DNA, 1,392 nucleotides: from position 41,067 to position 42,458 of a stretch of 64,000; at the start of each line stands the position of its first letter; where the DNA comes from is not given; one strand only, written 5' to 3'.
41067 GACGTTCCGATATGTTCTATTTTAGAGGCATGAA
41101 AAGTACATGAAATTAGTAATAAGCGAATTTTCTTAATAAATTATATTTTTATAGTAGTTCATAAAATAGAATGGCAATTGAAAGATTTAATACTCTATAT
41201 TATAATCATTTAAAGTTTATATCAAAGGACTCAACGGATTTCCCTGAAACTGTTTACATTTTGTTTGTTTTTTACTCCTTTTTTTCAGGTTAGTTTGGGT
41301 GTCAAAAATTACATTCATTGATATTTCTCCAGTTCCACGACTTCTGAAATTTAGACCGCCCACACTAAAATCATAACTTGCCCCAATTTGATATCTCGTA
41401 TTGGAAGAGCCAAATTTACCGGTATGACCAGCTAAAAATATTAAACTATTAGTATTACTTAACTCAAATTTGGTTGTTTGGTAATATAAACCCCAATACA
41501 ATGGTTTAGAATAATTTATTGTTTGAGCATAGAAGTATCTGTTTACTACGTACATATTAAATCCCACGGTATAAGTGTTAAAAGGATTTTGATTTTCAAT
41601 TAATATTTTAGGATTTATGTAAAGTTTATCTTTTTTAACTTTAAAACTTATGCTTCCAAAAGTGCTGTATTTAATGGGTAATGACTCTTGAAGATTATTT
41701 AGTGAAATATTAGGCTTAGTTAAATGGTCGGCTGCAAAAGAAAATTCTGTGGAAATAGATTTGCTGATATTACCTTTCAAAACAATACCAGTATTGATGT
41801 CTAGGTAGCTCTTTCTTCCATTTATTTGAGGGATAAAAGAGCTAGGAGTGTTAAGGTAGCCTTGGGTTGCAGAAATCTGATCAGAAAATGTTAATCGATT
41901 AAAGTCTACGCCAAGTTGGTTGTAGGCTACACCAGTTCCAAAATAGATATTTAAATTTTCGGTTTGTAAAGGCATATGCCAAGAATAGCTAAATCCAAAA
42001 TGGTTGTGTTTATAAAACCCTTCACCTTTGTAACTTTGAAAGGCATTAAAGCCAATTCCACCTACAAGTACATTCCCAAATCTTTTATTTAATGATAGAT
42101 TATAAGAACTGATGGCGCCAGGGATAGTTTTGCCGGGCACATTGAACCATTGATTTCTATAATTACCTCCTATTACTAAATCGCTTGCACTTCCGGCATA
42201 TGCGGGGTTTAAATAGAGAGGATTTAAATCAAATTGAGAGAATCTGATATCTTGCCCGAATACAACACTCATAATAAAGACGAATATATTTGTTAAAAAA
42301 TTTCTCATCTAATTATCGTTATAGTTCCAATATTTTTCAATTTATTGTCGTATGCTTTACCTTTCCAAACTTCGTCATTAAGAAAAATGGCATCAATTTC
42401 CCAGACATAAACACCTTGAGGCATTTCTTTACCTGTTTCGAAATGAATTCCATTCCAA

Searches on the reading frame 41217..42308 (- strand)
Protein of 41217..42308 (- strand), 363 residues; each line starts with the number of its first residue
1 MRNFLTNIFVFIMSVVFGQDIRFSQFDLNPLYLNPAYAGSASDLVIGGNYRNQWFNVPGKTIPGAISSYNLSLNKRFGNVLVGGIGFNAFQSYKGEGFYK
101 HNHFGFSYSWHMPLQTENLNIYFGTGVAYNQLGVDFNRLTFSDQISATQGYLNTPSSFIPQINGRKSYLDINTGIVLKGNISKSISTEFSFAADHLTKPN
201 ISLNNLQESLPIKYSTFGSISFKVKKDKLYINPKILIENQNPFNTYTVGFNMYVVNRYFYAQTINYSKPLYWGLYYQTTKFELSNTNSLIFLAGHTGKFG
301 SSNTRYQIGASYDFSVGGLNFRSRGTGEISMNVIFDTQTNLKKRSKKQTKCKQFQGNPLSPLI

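Call 42: search_protein_families(library=pfam, proteins=[window:41217-42308:-], max_evalue=0.001)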
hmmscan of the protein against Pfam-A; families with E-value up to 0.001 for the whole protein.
window:41217-42308:- (363 aa): 1 family
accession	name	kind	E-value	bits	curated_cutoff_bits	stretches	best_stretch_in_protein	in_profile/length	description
PF11751.14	PorP_SprF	-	6.9e-37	127.9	22.3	1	17-331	3-271/273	Type IX secretion system membrane protein PorP/SprF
